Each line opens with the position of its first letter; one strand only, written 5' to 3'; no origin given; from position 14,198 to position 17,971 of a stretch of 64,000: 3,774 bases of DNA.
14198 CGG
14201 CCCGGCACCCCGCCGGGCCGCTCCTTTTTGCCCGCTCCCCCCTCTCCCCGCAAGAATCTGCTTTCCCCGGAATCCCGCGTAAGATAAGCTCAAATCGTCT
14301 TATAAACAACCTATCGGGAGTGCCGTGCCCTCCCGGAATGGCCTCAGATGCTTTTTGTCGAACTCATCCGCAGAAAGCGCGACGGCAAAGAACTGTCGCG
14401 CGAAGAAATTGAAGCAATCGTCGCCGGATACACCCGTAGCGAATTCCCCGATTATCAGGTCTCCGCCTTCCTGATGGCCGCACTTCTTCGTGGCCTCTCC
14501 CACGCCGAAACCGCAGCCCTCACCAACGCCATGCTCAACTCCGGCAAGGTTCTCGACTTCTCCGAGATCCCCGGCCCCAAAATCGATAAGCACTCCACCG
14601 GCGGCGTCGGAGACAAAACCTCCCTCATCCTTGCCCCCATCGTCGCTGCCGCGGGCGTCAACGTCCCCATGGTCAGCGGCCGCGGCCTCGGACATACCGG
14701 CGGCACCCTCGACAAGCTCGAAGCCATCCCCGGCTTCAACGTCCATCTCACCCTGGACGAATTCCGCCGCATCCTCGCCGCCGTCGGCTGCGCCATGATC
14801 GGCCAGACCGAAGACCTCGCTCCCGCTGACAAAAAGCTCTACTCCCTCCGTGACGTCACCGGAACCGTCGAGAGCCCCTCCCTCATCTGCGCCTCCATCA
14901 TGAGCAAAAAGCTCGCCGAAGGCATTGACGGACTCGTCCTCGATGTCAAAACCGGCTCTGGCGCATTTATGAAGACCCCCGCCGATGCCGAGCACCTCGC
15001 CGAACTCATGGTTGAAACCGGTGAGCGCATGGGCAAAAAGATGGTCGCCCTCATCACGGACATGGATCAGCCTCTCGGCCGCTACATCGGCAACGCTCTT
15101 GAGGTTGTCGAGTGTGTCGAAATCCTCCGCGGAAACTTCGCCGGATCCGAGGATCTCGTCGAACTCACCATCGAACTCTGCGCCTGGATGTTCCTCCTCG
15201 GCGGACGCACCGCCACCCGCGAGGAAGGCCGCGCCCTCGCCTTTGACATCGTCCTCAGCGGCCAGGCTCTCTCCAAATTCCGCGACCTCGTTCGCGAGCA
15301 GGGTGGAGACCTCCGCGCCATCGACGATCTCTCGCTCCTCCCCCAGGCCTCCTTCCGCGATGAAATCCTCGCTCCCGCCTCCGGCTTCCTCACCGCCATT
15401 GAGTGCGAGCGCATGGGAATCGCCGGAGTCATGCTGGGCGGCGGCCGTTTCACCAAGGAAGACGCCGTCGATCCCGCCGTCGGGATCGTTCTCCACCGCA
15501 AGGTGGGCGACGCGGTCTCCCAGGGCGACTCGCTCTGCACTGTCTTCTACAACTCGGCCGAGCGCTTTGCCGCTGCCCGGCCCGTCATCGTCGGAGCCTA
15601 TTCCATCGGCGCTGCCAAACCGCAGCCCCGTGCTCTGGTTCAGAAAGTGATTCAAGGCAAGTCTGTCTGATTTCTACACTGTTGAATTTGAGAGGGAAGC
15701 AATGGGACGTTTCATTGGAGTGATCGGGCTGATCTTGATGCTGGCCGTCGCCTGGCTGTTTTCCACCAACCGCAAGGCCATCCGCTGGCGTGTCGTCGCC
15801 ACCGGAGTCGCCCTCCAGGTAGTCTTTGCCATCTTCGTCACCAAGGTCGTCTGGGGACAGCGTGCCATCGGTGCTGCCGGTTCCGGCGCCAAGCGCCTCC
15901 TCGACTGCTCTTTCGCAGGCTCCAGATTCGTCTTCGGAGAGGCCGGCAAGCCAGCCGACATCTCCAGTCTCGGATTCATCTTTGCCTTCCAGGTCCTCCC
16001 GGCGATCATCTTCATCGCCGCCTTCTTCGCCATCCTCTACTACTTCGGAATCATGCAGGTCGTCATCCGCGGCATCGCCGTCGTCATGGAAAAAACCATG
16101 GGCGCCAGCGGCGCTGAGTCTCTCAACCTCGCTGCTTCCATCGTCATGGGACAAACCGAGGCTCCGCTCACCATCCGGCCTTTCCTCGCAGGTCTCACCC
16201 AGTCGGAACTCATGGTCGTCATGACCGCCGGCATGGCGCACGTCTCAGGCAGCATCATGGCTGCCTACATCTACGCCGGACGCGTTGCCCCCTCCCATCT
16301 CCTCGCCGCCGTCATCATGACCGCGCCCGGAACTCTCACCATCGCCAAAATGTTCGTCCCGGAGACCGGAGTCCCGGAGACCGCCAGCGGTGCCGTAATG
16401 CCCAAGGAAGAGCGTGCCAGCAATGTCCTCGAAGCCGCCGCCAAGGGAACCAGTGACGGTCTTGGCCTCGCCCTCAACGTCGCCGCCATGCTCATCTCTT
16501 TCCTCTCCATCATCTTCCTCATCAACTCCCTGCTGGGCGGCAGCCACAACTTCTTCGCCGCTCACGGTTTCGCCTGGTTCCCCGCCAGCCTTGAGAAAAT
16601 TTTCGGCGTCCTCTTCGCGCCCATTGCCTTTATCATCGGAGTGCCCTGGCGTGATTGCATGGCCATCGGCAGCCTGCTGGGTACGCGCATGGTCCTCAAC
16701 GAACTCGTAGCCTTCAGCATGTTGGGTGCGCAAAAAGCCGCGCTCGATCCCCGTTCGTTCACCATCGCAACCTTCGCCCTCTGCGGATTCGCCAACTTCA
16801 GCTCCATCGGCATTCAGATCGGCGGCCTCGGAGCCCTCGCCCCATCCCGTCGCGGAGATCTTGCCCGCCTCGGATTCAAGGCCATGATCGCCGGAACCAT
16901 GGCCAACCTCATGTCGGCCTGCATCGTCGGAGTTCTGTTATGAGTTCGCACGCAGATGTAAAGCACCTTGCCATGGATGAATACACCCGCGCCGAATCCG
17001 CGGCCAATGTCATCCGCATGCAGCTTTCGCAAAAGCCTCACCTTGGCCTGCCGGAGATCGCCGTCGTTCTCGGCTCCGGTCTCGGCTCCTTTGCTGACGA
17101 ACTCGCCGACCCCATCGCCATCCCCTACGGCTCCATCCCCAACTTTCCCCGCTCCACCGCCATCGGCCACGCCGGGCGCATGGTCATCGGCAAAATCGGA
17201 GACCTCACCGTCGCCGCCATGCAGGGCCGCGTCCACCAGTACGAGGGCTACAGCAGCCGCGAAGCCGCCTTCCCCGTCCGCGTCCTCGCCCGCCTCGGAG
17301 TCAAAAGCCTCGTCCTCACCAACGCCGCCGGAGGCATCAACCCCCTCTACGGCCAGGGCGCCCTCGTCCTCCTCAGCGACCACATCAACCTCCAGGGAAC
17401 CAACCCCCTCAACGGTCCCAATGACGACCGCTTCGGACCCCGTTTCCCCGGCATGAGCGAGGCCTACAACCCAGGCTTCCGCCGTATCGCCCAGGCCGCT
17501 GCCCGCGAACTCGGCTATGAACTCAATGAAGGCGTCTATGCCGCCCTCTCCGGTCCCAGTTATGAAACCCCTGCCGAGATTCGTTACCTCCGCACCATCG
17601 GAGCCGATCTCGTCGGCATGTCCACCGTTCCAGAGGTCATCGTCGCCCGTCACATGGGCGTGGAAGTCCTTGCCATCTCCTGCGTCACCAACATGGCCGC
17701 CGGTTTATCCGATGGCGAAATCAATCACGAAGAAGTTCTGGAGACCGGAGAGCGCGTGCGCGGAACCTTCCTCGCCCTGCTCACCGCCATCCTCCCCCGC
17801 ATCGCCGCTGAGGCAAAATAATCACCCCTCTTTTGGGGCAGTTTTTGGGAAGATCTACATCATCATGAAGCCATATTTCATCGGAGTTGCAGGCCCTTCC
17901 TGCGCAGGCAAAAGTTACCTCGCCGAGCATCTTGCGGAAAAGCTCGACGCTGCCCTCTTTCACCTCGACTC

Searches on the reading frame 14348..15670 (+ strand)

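Call 12: search_protein_families(library=ncbifam, proteins=[window:14348-15670:+])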
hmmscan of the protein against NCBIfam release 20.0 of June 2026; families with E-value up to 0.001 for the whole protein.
window:14348-15670:+ (440 aa): 9 families
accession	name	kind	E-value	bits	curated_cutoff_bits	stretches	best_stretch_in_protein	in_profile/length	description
TIGR02644.1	Y_phosphoryl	subfamily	2.6e-167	556.8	409.05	1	4-420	2-416/417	pyrimidine-nucleoside phosphorylase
NF004490.0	PRK05820.1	equivalog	3.5e-165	549.9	269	1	2-436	4-438/439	thymidine phosphorylase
NF004747.0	PRK06078.1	equivalog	3.2e-152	507.1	559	1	2-405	2-403/434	pyrimidine-nucleoside phosphorylase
TIGR02643.1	T_phosphoryl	equivalog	4.4e-139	464.1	570.7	1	1-435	1-437/437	thymidine phosphorylase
NF003338.0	PRK04350.1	subfamily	1.5e-81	274.3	434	1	5-414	94-486/502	thymidine phosphorylase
TIGR02645.1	ARCH_P_rylase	hypoth_equivalog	2.1e-80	270.5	434.6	1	4-410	87-479/493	putative thymidine phosphorylase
TIGR03327.1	AMP_phos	equivalog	2.7e-80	270.3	535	1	4-411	88-481/500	AMP phosphorylase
NF011201.0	PRK14607.1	equivalog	1.9e-11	43.4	670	1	5-151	197-343/534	bifunctional anthranilate synthase component II/anthranilate phosphoribosyltransferase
TIGR01245.1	trpD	equivalog_domain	3e-10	39.9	199.05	1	12-148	6-143/330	anthranilate phosphoribosyltransferase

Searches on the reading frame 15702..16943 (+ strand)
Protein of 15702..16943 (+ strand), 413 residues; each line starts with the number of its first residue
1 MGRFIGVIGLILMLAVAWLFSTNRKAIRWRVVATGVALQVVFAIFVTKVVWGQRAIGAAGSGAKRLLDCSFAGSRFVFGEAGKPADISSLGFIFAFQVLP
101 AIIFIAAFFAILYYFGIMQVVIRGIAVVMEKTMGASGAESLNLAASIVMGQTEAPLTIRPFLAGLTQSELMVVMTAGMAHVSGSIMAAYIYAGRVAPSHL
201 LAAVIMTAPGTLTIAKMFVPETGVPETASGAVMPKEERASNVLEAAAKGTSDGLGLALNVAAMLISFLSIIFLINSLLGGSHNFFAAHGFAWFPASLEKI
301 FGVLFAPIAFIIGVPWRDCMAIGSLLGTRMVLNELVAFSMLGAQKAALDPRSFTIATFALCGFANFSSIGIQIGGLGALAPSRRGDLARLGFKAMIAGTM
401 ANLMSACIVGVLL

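Call 12: search_protein_families(library=ncbifam, proteins=[window:15702-16943:+])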
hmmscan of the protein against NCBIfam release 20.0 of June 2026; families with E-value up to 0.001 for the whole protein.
window:15702-16943:+ (413 aa): 1 family
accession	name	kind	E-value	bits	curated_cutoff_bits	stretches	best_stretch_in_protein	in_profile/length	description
TIGR00804.1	nupC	subfamily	4.5e-123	411.3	442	1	5-411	2-400/401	NupC/NupG family nucleoside CNT transporter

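Call 44: find_related_loci(query=window:15702-16943:+, collection=genome_contigs, flank=10000)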
Query window:15702-16943:+ (413 aa) in genome_contigs; peptide patterns used: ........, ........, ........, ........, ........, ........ (x = any residue, [..] = any of these).
153 stretches matched a pattern; 106 encode a relative of the query (tblastn E <= 1e-3); the best 80 are kept; 80 distinct loci.
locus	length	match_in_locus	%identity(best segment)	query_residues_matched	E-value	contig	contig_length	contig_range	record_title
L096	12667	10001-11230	89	1-413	0e+0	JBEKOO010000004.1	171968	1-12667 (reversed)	MAG: Candidatus Korobacteraceae bacterium isolate SPRUCE 442 SPRUCE_442_4, whole genome shotgun sequence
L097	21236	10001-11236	86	1-413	0e+0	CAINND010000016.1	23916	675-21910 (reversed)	MAG: uncultured Acidobacteria bacterium isolate I3b_bin-068 genome assembly, contig: bin-068:016/121, whole genome shotg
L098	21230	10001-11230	87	1-413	0e+0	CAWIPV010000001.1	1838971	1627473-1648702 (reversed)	MAG: uncultured Acidobacteriota bacterium isolate MFD01716.bin.1.226 genome assembly, contig: contig_13828, whole genome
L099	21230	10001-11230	84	1-413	0e+0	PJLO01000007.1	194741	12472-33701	MAG: Acidobacteria bacterium isolate Tolsyn NODE_1366, whole genome shotgun sequence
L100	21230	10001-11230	86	1-413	0e+0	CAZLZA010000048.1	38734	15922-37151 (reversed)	MAG TPA_asm: uncultured Acidobacteriaceae bacterium isolate binchicken_co3_565 genome assembly, contig: NODE_3069_length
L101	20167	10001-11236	86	1-413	0e+0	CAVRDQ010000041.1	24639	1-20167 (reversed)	MAG: uncultured Acidobacteriota bacterium isolate MFD04752.bin.1.81 genome assembly, contig: contig_161931, whole genome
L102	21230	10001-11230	84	1-413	0e+0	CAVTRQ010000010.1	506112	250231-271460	MAG: uncultured Acidobacteriota bacterium isolate MFD09567.bin.2.6 genome assembly, contig: contig_44444, whole genome s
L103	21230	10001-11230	88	1-413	0e+0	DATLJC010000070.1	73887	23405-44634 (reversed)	MAG TPA_asm: Candidatus Saccharimonadales bacterium isolate SMAG_U13685 k141_28078, whole genome shotgun sequence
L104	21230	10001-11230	86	1-413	0e+0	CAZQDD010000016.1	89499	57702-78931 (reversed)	MAG TPA_asm: uncultured Acidobacteriaceae bacterium isolate binchicken_co3_358 genome assembly, contig: NODE_631_length_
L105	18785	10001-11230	87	1-413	0e+0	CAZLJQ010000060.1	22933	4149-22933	MAG TPA_asm: uncultured Acidobacteriaceae bacterium isolate binchicken_co3_558 genome assembly, contig: NODE_7059_length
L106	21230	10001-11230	85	1-413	0e+0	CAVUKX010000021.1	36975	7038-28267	MAG: uncultured Acidobacteriota bacterium isolate MFD01716.bin.1.181 genome assembly, contig: contig_90248, whole genome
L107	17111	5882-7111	86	1-413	0e+0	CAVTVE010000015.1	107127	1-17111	MAG: uncultured Acidobacteriota bacterium isolate MFD09286.bin.2.68 genome assembly, contig: contig_68272, whole genome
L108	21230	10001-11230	85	1-413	0e+0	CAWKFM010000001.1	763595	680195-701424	MAG: uncultured Acidobacteriota bacterium isolate MFD04752.bin.1.33 genome assembly, contig: contig_11572, whole genome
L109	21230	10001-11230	85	1-413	0e+0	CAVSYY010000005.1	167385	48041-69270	MAG: uncultured Acidobacteriota bacterium isolate MFD05512.bin.1.170 genome assembly, contig: contig_23430, whole genome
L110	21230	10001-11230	84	1-413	0e+0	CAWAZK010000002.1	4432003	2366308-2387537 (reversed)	MAG: uncultured Acidobacteriota bacterium isolate MFD05512.bin.1.10 genome assembly, contig: contig_3018, whole genome s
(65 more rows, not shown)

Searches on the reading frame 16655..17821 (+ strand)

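Call 12: search_protein_families(library=ncbifam, proteins=[window:16655-17821:+])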
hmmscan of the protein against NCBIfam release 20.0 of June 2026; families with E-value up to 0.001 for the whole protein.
window:16655-17821:+ (388 aa): 11 families
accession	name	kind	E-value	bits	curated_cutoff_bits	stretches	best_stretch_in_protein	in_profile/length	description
NF006054.0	PRK08202.1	equivalog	4e-110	367.6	218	1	108-381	3-272/274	purine-nucleoside phosphorylase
TIGR01697.1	PNPH-PUNA-XAPA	subfamily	2.5e-101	338.2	197.1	1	134-380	1-246/247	inosine/guanosine/xanthosine phosphorylase family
TIGR01700.1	PNPH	equivalog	1.5e-99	332.5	293.35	1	134-380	1-248/249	purine nucleoside phosphorylase I, inosine and guanosine-specific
TIGR01698.1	PUNP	equivalog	4.9e-86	288.1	302.6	1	135-379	2-243/245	purine-nucleoside phosphorylase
TIGR01699.1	XAPA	equivalog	4.2e-70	236.1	370.9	1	135-380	2-247/248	xanthosine phosphorylase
TIGR01694.1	MTAP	equivalog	1.8e-22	79.9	274.85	1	175-367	34-225/240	S-methyl-5'-thioadenosine phosphorylase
NF006599.0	PRK09136.1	equivalog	3.1e-22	79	223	1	209-377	71-241/247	S-methyl-5'-thioinosine phosphorylase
NF005876.0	PRK07823.1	equivalog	3.6e-19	68.9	306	1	133-384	6-246/267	S-methyl-5'-thioadenosine phosphorylase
NF006334.0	PRK08564.1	equivalog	3.9e-18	65.6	382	1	133-386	8-253/267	S-methyl-5'-thioadenosine phosphorylase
NF006492.0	PRK08931.1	equivalog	2.2e-09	37.2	437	1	175-350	38-213/291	S-methyl-5'-thioadenosine phosphorylase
NF005657.0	PRK07432.1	equivalog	1.2e-05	24.5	453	1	291-347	157-213/291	S-methyl-5'-thioadenosine phosphorylase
